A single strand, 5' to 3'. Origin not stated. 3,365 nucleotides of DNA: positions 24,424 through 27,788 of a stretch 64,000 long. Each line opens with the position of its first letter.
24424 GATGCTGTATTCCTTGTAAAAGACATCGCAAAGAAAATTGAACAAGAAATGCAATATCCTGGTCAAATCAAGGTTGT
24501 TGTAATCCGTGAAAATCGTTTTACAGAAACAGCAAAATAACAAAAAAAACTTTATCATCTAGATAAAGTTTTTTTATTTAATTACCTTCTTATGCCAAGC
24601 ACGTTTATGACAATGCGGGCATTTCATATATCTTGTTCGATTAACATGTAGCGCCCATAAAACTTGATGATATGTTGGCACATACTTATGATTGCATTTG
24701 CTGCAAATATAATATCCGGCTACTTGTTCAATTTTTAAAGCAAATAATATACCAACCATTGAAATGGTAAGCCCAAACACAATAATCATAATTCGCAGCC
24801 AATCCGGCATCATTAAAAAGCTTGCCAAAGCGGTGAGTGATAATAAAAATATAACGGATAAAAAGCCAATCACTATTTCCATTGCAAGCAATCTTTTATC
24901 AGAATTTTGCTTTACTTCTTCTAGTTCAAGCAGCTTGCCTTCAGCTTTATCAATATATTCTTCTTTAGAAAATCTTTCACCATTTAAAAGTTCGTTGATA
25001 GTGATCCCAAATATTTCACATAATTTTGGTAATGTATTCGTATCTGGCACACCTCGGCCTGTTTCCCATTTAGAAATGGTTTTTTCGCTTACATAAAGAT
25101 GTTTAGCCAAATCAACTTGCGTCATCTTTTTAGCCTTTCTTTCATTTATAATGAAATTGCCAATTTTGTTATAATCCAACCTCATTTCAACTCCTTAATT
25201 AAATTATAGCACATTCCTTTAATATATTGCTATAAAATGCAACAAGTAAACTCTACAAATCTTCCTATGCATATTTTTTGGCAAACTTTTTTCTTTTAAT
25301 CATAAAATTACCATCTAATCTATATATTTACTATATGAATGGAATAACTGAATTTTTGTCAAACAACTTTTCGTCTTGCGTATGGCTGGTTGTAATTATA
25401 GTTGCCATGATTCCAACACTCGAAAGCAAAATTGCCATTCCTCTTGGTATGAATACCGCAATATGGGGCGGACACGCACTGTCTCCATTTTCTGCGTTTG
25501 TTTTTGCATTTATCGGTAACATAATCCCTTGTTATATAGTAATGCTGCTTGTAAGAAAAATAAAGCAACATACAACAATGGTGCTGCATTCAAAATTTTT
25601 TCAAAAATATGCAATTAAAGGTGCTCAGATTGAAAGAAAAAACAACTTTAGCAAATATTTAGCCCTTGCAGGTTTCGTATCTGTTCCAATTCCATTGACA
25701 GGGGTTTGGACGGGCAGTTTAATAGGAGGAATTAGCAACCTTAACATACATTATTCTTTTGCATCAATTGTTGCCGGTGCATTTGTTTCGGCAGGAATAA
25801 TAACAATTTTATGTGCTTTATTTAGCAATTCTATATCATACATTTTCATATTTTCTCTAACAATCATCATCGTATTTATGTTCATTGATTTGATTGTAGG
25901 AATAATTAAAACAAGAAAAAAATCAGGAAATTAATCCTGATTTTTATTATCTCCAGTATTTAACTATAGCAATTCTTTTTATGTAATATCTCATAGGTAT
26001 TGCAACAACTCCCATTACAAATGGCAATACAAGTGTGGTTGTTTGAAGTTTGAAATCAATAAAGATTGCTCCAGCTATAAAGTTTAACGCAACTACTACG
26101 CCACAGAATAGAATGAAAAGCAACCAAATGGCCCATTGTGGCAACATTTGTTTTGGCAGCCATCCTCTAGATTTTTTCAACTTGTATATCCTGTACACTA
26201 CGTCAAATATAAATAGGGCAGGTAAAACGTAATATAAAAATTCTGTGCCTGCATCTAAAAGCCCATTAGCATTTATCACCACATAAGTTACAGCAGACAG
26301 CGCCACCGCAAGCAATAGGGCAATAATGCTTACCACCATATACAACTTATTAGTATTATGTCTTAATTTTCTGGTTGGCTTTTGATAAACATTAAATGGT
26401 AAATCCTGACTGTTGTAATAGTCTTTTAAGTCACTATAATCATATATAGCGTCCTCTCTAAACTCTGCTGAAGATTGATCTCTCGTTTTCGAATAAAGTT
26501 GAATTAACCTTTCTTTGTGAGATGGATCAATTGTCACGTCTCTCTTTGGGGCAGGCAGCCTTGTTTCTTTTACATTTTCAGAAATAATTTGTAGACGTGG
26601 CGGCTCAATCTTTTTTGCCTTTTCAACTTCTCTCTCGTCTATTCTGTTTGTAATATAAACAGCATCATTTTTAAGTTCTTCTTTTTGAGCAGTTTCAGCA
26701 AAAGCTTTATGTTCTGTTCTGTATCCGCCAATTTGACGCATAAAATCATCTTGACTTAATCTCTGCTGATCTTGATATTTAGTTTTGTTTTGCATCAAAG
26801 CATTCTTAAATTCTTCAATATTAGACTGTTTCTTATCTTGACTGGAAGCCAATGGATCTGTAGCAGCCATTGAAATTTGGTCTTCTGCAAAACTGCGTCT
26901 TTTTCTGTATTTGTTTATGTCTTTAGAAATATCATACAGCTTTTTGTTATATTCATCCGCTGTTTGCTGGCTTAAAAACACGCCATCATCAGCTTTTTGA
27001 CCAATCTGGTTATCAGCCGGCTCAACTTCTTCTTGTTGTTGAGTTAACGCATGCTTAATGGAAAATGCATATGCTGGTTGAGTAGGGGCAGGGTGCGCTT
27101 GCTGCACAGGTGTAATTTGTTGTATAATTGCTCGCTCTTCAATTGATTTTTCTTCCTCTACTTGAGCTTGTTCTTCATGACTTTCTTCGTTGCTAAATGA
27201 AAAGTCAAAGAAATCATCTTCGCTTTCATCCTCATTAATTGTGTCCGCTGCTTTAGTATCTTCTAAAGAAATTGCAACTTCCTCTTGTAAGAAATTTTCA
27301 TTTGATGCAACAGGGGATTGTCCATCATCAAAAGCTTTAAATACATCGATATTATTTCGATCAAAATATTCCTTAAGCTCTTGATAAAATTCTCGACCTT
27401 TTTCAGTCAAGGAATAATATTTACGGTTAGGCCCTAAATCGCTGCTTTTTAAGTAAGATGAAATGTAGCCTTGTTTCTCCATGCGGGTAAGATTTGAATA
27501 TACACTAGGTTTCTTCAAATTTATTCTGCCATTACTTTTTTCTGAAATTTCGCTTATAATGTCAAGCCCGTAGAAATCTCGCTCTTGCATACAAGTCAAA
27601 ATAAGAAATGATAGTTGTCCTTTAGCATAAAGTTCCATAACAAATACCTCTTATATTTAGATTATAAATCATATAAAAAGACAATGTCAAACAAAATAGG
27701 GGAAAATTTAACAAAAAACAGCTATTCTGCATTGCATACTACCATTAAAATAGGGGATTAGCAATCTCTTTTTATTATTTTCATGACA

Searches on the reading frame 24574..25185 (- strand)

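Call 28: search_protein_families(library=ncbifam, proteins=[window:24574-25185:-], max_evalue=0.001)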
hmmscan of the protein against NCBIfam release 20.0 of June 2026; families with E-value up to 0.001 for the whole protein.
window:24574-25185:- (203 aa): 10 families
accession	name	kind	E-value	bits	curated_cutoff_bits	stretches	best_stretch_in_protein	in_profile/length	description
NF041951.1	phage_RstR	subfamily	8.6e-11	42.1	80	1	9-95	4-85/108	RstR family transcriptional repressor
TIGR03070.1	couple_hipB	subfamily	1.3e-09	37.8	71.65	1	7-62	2-57/58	type II toxin-antitoxin system Y4mF family antitoxin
TIGR00270.2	TIGR00270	equivalog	2.5e-08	33.9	110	1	10-73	78-141/159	multiprotein bridging factor aMBF1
NF007257.0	PRK09706.1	subfamily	2.5e-07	30.6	101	1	6-71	4-69/135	transcriptional repressor DicA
NF047948.1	male_kill_WMK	equivalog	1.9e-06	27.6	300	1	6-96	161-247/300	WO male-killing family protein Wmk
TIGR03830.1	CxxCG_CxxCG_HTH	subfamily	3.3e-05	23.7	61.8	1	10-48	68-106/127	type II TA system antitoxin MqsA family protein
NF052239.1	antitox_spr1629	equivalog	7.4e-05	22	335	1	9-78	4-73/377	spr1629 family repressor/antitoxin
NF003162.0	PRK04140.1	equivalog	0.00012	21.3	263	1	9-76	128-195/317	transcriptional regulator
NF006015.0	PRK08154.1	subfamily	0.00032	20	204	1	7-78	30-101/314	anaerobic benzoate catabolism transcriptional regulator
NF041575.1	antitoxPezA_Strep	equivalog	0.00036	20.5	290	1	8-70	2-64/158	type II toxin-antitoxin system antitoxin PezA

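Call 70: search_protein_families(library=padloc, proteins=[window:24574-25185:-], max_evalue=0.001)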
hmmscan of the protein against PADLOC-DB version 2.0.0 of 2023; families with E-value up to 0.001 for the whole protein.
window:24574-25185:- (203 aa): 14 families
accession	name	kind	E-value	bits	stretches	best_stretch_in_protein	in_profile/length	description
PDLC03951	RmrA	-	7.6e-11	39.6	1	14-68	15-69/400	-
PDLC02926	HTH_VI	-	2.2e-09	35.5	1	8-67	2-61/92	-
PDLC04775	PDC-M69A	-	5.1e-09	34.6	1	1-93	1-87/113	-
PDLC03954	RmrA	-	2.5e-08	31.3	1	15-74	18-77/380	-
PDLC03952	RmrA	-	8e-08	29.5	1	12-62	27-77/395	-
PDLC03949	RmrA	-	1.4e-06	25.5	1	16-62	11-57/363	-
PDLC03947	RmrA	-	4.5e-06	23.7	1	12-64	16-68/383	-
PDLC03956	RmrA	-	1.6e-05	22.2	1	11-68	12-70/399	-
PDLC03945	RmrA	-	2.3e-05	21.8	1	9-75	4-70/394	-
PDLC03944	RmrA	-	2.7e-05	21.4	1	14-59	13-58/384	-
PDLC04760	PDC-M64C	-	0.00015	20.1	1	17-63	36-82/93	-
PDLC03946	RmrA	-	0.00029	17.7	1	15-61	10-56/357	-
PDLC03948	RmrA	-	0.00056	16.9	1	15-60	16-61/397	-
PDLC04758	PDC-M64B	-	0.00088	17.7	0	10-87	33-107/123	-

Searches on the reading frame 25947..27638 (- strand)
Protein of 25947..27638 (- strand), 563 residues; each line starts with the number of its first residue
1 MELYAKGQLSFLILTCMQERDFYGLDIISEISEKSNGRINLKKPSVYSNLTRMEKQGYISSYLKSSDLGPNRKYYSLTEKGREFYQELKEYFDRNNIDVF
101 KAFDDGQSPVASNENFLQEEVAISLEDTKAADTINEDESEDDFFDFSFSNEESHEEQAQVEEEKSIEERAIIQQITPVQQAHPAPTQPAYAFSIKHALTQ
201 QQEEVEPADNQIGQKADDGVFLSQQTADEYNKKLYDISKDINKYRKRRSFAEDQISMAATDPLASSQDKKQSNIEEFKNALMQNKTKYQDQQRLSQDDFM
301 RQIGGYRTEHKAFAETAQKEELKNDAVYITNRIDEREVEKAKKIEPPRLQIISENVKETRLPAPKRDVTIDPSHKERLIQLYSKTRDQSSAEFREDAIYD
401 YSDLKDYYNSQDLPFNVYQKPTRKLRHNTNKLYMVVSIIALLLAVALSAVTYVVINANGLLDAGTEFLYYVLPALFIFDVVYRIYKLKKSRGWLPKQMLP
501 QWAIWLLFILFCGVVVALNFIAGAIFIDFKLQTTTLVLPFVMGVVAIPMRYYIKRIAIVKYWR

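Call 28: search_protein_families(library=ncbifam, proteins=[window:25947-27638:-], max_evalue=0.001)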
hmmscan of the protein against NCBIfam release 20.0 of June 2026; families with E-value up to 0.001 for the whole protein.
window:25947-27638:- (563 aa): 3 families
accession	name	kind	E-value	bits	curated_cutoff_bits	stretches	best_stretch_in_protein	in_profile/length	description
TIGR03433.1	padR_acidobact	paralog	1.1e-15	57.6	101.8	1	6-94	2-90/101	PadR family transcriptional regulator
TIGR02719.1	repress_PhaQ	equivalog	6.6e-08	32.9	139.35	1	11-93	27-107/138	poly-beta-hydroxybutyrate-responsive repressor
NF006931.0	PRK09416.1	equivalog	0.00017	21.8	112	1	12-90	47-120/135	PadR family transcriptional regulator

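Call 70: search_protein_families(library=padloc, proteins=[window:25947-27638:-], max_evalue=0.001)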
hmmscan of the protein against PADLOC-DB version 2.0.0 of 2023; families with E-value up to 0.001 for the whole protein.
window:25947-27638:- (563 aa): 0 families
